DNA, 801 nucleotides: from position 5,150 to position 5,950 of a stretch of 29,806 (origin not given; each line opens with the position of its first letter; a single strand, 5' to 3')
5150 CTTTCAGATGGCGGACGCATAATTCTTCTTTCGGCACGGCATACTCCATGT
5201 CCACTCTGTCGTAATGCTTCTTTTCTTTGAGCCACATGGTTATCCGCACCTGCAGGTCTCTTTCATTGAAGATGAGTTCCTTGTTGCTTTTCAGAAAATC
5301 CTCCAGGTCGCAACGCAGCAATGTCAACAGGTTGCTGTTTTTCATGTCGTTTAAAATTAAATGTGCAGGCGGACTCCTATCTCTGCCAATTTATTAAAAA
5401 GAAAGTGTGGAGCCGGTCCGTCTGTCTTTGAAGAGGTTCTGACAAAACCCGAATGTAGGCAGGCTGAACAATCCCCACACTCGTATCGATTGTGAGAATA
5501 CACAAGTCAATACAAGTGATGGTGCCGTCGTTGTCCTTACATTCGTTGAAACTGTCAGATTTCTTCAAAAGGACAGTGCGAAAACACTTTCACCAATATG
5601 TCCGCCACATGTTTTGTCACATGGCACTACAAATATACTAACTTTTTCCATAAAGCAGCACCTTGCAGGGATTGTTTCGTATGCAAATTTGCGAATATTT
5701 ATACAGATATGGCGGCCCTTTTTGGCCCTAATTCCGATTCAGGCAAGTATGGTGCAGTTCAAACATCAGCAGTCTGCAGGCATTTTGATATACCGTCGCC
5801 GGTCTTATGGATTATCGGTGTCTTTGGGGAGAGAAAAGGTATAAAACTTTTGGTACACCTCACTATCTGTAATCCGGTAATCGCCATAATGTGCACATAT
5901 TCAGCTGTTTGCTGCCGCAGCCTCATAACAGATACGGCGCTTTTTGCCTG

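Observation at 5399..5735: Repeated ~330-bp noncoding element X: candidate structured 5' leader RNA on the minus strand, supported by wobble-preserving substitutions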

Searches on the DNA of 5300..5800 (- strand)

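Call 18: search_dna_similar(query=window:5395-5740:-, collection=plasmids, mode=distant, max_evalue=0.001)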
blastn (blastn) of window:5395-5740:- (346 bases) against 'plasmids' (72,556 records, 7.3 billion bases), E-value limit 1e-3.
No match.

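Call 19: search_dna_similar(query=window:5395-5740:-, collection=phages, mode=distant, max_evalue=0.001)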
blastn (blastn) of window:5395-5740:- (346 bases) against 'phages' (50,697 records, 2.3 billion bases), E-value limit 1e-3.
Records with a match: 2; places in all: 2; records where one place covers at least 80% of the query: 0.
Best place of each record, by identity: 80-90% 1; 60-80% 1.
By first word of the organism name: Bacteriophage 2.
By host as written in the record: - 2.
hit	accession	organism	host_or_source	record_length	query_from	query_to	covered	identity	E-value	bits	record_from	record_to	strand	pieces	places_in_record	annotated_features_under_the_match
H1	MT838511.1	Bacteriophage sp.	human fecal samples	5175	220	345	36%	72.0%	2e-4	52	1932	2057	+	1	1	record has no annotation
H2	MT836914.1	Bacteriophage sp.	human fecal samples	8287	288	345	17%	81.0%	2e-4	53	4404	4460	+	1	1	record has no annotation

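Call 20: get_annotated_region(hit=H1, flank=3000)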
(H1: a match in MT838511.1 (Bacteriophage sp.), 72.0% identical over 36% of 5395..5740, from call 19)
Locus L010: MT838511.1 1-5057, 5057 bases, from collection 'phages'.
description: UNVERIFIED: Bacteriophage sp. clone scaffold_7906 genomic sequence.
organism: Bacteriophage sp. (NCBI taxid 38018)
taxonomy: Viruses
host: -; source: human fecal samples; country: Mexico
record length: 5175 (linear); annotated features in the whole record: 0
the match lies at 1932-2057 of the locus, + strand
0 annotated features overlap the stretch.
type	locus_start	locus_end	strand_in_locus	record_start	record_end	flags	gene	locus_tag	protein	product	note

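Call 21: get_annotated_region(hit=H2, flank=4500)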
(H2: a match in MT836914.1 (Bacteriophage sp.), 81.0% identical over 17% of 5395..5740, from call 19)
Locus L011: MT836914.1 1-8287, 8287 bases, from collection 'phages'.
description: UNVERIFIED: Bacteriophage sp. clone scaffold_3396 genomic sequence.
organism: Bacteriophage sp. (NCBI taxid 38018)
taxonomy: Viruses
host: -; source: human fecal samples; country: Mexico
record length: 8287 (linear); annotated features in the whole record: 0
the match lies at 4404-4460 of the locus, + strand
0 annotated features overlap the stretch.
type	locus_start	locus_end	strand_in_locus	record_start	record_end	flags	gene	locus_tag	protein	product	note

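Call 31: search_rna_families(source=window, start=5300, end=5800, threshold=evalue, max_evalue=10)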
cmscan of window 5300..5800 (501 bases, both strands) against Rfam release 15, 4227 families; matches with E-value up to 10: 0.
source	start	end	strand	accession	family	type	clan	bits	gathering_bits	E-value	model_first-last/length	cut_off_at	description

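Call 65: search_rna_families(sources=[L010, L011, L014, L016, L022, L026, L033, L039, L044, L048, L054, L055, L064, L069, L078, L080, L096, L113], threshold=gathering)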
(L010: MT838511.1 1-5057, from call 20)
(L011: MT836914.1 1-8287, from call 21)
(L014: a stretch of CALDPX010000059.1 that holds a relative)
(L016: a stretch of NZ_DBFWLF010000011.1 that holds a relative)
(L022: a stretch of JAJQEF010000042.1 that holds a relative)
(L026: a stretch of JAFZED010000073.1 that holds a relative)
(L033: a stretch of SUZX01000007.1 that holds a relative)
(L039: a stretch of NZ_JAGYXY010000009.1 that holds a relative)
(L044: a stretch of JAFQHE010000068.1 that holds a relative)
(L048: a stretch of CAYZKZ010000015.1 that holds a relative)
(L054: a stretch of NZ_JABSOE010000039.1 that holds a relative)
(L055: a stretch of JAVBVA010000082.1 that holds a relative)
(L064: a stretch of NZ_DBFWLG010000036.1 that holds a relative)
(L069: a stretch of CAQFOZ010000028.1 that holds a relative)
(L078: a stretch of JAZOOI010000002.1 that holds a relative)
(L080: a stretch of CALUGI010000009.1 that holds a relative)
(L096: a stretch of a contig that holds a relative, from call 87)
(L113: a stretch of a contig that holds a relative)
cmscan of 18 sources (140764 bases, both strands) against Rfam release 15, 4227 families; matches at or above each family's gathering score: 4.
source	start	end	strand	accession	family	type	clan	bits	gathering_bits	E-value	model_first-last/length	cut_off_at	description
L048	4959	5032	+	RF00005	tRNA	Gene; tRNA;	CL00001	70.6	29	4.8e-13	1-71/71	no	tRNA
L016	6470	6542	+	RF00005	tRNA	Gene; tRNA;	CL00001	69.9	29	7.5e-13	1-71/71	no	tRNA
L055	2474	2547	+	RF00005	tRNA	Gene; tRNA;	CL00001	56.9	29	2.7e-09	1-71/71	no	tRNA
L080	650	724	+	RF00005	tRNA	Gene; tRNA;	CL00001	56.4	29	3.8e-09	1-71/71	no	tRNA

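Call 86: build_rna_model(alignment_id=A5, structure=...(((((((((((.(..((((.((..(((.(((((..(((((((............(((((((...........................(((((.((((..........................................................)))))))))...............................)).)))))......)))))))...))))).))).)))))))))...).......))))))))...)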
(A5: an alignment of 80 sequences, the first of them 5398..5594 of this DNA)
Model R1 built from alignment A5 (80 sequences, 264 columns); structure: as given.
model positions 200; base pairs 49; branch points 0; effective number of sequences 2.83; information 0.59 bits per position. Calibrated on 0.2 Mb of random sequence (short: E-values are rough).
structure used (alignment columns):
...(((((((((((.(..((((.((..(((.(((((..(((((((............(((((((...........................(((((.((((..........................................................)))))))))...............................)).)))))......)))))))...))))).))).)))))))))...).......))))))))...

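Call 87: search_with_rna_model(model_id=R1, sources=[window, L010, L011, L012, L013, L014, L015, L016, L017, L018, L019, L020, L021, L022, L023, L024, L025, L026, L027, L028, L029, L030, L031, L032, L033, L034, L035, L036, L038, L039, L040, L041, L042, L043, L044, L045, L046, L047, L048, L049, L050, L051, L052, L053, L054, L055, L056, L057, L058, L059, L060, L061, L062, L063, L064, L065, L066, L067, L068, L069, L070, L071, L072, L073, L074, L075, L076, L077, L078, L079, L080, L081, L082, L083, L084, L085, L086, L087, L088, L089, L090, L091, L092, L093, L094, L095, L096, L097, L098, L099, L100, L101, L102, L103, L104, L105, L106, L107, L108, L109], max_evalue=0.001, make_alignment=true)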
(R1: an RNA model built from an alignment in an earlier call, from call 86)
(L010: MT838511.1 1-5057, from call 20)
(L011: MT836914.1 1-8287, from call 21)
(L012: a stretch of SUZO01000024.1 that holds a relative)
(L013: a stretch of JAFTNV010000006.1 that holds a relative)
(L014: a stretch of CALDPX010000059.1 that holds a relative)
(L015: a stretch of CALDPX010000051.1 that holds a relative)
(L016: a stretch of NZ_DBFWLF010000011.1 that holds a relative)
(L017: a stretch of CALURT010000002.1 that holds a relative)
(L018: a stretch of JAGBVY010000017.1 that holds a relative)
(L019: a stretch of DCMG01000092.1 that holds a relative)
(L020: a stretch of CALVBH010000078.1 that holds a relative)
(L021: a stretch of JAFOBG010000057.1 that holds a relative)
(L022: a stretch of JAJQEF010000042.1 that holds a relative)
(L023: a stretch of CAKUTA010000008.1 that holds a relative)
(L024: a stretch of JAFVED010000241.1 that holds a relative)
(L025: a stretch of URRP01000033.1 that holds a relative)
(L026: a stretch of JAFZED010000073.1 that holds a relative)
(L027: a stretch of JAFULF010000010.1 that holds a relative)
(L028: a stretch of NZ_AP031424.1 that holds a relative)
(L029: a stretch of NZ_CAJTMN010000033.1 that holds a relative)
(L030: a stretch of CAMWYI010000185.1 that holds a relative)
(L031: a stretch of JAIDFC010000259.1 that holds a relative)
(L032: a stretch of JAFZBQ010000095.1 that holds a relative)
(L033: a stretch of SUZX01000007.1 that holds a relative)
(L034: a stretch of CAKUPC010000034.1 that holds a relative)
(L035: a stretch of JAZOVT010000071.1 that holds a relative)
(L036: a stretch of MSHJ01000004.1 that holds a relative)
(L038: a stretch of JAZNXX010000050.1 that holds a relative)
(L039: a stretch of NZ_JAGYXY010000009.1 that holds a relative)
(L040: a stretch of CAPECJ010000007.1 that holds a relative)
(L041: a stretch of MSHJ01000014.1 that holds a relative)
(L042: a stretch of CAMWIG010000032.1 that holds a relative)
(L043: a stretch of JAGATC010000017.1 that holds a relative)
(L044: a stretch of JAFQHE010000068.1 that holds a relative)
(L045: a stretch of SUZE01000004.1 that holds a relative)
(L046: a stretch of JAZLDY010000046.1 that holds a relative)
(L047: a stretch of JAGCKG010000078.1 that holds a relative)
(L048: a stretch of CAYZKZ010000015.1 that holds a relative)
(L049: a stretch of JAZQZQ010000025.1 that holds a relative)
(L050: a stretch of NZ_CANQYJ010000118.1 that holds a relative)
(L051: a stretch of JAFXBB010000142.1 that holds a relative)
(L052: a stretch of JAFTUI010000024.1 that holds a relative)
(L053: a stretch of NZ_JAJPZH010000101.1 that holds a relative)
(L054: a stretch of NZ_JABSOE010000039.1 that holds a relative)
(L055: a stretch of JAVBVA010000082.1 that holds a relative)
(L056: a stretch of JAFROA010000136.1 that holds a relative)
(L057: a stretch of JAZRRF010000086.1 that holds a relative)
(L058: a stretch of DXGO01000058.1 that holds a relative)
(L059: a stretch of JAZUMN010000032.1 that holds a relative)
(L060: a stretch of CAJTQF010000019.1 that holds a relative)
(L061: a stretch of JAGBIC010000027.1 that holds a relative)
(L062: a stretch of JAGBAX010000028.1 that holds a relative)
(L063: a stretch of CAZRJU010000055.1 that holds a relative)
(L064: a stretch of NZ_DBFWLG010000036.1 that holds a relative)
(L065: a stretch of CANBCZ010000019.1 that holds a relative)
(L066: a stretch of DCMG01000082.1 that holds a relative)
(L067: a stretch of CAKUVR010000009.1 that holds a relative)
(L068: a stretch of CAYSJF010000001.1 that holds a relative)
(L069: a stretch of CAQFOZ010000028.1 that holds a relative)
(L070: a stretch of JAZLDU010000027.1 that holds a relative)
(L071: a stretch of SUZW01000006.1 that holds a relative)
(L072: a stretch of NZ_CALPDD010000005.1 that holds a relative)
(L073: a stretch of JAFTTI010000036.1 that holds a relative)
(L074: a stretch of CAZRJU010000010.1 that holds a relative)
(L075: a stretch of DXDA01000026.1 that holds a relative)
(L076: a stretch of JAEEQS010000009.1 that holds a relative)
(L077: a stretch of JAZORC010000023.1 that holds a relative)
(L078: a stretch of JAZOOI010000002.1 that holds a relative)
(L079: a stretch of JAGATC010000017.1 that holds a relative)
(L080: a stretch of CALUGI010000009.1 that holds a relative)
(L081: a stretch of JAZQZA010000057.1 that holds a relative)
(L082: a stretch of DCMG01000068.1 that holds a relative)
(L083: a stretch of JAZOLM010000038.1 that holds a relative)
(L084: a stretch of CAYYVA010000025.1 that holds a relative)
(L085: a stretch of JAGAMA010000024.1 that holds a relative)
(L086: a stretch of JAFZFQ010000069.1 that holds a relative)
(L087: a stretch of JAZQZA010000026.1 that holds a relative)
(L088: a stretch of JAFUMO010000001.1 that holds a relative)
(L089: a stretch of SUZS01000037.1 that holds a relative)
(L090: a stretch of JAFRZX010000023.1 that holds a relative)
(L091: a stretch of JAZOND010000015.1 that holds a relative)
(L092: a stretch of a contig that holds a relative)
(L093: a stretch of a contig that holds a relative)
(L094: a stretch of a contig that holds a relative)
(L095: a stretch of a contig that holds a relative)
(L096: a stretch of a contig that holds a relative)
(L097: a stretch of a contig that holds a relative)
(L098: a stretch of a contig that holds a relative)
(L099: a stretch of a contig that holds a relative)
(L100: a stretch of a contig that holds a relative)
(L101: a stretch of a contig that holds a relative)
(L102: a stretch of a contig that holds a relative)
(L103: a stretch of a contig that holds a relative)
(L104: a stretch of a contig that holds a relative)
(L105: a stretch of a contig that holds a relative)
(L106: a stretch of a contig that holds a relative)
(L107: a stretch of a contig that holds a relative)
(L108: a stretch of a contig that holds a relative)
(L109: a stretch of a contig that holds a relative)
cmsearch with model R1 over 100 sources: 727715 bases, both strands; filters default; matches with E-value up to 0.001: 128.
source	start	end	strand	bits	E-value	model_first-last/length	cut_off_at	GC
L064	1849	2050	-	205.6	3.3e-59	1-200/200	no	0.45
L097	6405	6603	-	200.8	8.7e-58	1-200/200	no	0.4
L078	2726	2930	+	194.3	7.9e-56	1-200/200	no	0.4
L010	1856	2055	+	194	9.7e-56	1-200/200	no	0.37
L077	360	567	-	191.9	4.1e-55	1-200/200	no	0.4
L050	5198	5397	+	189.8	1.9e-54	1-200/200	no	0.39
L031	2418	2616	+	189.4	2.4e-54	1-200/200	no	0.39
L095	7769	7982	-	188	6.1e-54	1-200/200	no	0.4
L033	2140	2348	+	186.7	1.5e-53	1-200/200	no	0.42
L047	2611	2816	+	185.9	2.6e-53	1-200/200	no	0.39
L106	4873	5074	+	185.7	3.1e-53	1-200/200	no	0.41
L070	197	407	-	185.4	3.9e-53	1-200/200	no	0.4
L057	1317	1526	+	183.9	1.1e-52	1-200/200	no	0.37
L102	5514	5714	-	183.6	1.3e-52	1-200/200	no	0.35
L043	7647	7851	-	183.2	1.7e-52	1-200/200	no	0.4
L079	72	278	+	182.7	2.4e-52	1-200/200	no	0.41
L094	3963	4168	-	180.3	1.3e-51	1-200/200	no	0.37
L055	6125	6319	-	180.2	1.4e-51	1-200/200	no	0.35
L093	740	950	-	179.9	1.7e-51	1-200/200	no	0.41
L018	5885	6088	-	179.8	1.8e-51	1-200/200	no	0.42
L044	3700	3896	+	178.5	4.3e-51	1-200/200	no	0.36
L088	78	273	-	177.9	6.5e-51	1-200/200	no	0.38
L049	233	442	+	177.8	7.3e-51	1-200/200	no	0.4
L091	4764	4981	-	177.7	7.7e-51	1-200/200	no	0.41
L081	3103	3312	-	177.4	9.2e-51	1-200/200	no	0.4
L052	4031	4238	-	176.6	1.6e-50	1-200/200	no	0.4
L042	1468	1679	+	175.5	3.5e-50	1-200/200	no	0.44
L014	7616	7823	-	175.5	3.6e-50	1-200/200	no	0.4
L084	611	809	+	174.2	8.4e-50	1-200/200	no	0.36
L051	3368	3569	-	174.2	8.6e-50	1-200/200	no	0.41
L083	5035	5240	-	174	1e-49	1-200/200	no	0.38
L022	5290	5485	+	173.9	1.1e-49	1-200/200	no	0.42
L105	4088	4292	-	173.2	1.8e-49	1-200/200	no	0.4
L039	1719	1920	-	172.8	2.3e-49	1-200/200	no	0.41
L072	1091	1318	+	172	4.1e-49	1-200/200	no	0.43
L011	4264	4458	+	171.1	7.5e-49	1-200/200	no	0.38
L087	441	648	+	170.3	1.3e-48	1-200/200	no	0.39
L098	2737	2945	-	168.7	3.9e-48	1-200/200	no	0.41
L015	3683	3881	-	167.1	1.2e-47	1-200/200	no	0.41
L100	1213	1417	-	165.4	3.8e-47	1-200/200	no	0.37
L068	6809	7033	-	163.8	1.1e-46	1-200/200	no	0.43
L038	4072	4270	-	163.6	1.3e-46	1-200/200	no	0.35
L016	2703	2897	+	163.4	1.5e-46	1-200/200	no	0.4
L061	2279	2499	-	163.4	1.5e-46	1-200/200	no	0.4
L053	7110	7335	-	162.7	2.6e-46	1-200/200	no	0.4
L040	4180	4369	-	162.1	3.6e-46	1-200/200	no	0.46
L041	420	615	-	162.1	3.8e-46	1-200/200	no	0.4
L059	1472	1674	-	161.1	7.4e-46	1-200/200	no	0.38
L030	1102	1301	-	160.4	1.2e-45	1-200/200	no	0.43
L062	203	420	+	160.3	1.3e-45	1-200/200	no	0.41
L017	3804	4008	-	159.2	2.8e-45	1-200/200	no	0.4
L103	203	405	-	158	6.2e-45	1-200/200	no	0.4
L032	5219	5384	-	157.6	8.2e-45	1-200/200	no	0.45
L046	1570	1769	+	157.5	8.9e-45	1-200/200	no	0.42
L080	5800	5993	-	157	1.3e-44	1-200/200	no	0.41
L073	276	477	+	156.7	1.6e-44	1-200/200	no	0.43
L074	7328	7532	+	156.3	2.1e-44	1-200/200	no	0.43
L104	1777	1976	+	156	2.5e-44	1-200/200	no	0.41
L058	7508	7698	-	155.8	3e-44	1-200/200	no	0.46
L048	5460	5661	+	155.4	3.7e-44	1-200/200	no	0.42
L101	3878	4072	+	154.4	7.8e-44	1-200/200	no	0.48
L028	7807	8000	-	153.2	1.8e-43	10-200/200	5'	0.41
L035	3931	4136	+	152.3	3.3e-43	1-200/200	no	0.39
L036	2421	2615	-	151.7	5e-43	1-200/200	no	0.41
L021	2064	2283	+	148.5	4.6e-42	1-200/200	no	0.43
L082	3244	3447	+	148.1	6.2e-42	1-200/200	no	0.42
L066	999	1201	+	147.7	8.1e-42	1-200/200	no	0.41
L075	1459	1648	+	147.5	9.2e-42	1-200/200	no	0.45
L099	6151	6368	+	147.5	9.3e-42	1-200/200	no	0.41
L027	4299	4489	+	146.4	1.9e-41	1-200/200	no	0.41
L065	6464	6683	+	145.9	2.7e-41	1-200/200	no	0.4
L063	1636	1839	-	145.6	3.5e-41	1-200/200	no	0.47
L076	2768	2959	-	144.9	5.3e-41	1-200/200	no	0.41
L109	6734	6926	+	144.6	6.5e-41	1-200/200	no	0.4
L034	3473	3677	-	142.7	2.6e-40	1-200/200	no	0.41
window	5398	5594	-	142.2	3.6e-40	1-200/200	no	0.45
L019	7544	7747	+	142.1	3.7e-40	1-200/200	no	0.42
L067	413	618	-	139.4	2.4e-39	1-200/200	no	0.4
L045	2900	3093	-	138.9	3.4e-39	1-200/200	no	0.41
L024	4963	5171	+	137.1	1.2e-38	1-200/200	no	0.46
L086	2764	2980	+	135.7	3.2e-38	1-200/200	no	0.44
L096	2399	2605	-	135.1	5e-38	1-200/200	no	0.48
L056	2515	2726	+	133.8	1.2e-37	1-200/200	no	0.42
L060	3690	3915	-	131.4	6.3e-37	1-200/200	no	0.42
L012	1571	1790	-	130.8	9.7e-37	1-200/200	no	0.4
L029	1889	2084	-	127.6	8.9e-36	1-200/200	no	0.39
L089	4567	4786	+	127.2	1.1e-35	1-200/200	no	0.39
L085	2178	2365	-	127.2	1.1e-35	1-200/200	no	0.41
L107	1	197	+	126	2.5e-35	10-200/200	5'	0.4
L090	169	353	-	123.6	1.3e-34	1-200/200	no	0.39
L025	2739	2907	-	121.2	7.2e-34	1-200/200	no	0.38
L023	2909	3115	+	120.6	1.1e-33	1-200/200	no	0.43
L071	7179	7396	-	120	1.7e-33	1-200/200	no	0.38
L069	3854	4075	+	117.3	1.1e-32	1-200/200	no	0.4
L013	1743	1960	+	115.8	3.1e-32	1-200/200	no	0.42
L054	576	777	+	115.6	3.4e-32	1-200/200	no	0.4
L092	459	675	-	114.2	9.4e-32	1-200/200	no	0.38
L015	7291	7511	+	110.2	1.5e-30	1-200/200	no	0.4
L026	4422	4639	-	97.6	8.9e-27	1-200/200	no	0.42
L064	7281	7461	+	94.1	9.8e-26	1-200/200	no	0.41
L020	6621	6819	-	89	3.3e-24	1-200/200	no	0.4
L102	5086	5311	-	51.6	5.6e-13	1-200/200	no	0.41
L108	90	300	+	32.4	3.3e-07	1-200/200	no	0.4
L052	4031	4238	+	31.8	5.1e-07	1-200/200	no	0.4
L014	7616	7823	+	31.6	6e-07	1-200/200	no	0.4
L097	6405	6603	+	30.4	1.3e-06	1-200/200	no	0.4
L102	5514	5714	+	29.7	2.1e-06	1-200/200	no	0.35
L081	3103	3312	+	29.2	3.1e-06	1-200/200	no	0.4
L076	2768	2959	+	28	7.2e-06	1-200/200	no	0.41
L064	1849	2050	+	27.6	9.2e-06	1-200/200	no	0.45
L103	203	405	+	27.6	9.2e-06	1-200/200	no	0.4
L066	999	1201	-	27.6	9.6e-06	1-200/200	no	0.41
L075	1459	1648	-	27.6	9.6e-06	1-200/200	no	0.45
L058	7508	7698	+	27.4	1.1e-05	1-200/200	no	0.46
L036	2421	2615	+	26.6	1.9e-05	1-200/200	no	0.41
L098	2737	2945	+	25.3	4.6e-05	1-200/200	no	0.41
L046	1570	1769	-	24.4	8.4e-05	1-200/200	no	0.42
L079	72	278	-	24.2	9.7e-05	1-200/200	no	0.41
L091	4764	4981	+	24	0.00011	1-200/200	no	0.41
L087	441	648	-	23.3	0.00018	1-200/200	no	0.39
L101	3878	4072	-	22.8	0.00026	1-200/200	no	0.48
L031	2418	2616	-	22.2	0.00038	1-200/200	no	0.39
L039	1719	1920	+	21.9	0.00046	1-200/200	no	0.41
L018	5885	6088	+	21.8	0.00049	1-200/200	no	0.42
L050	5198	5397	-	21.8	0.00052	1-200/200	no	0.39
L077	360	567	+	21.7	0.00054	1-200/200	no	0.4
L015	3683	3881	+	21.2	0.00078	1-200/200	no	0.41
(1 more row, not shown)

Alignment A6: 128 matches aligned to the model, 414 columns, each read 5' to 3' on its own strand. Consensus structure (alignment columns), stored with it:
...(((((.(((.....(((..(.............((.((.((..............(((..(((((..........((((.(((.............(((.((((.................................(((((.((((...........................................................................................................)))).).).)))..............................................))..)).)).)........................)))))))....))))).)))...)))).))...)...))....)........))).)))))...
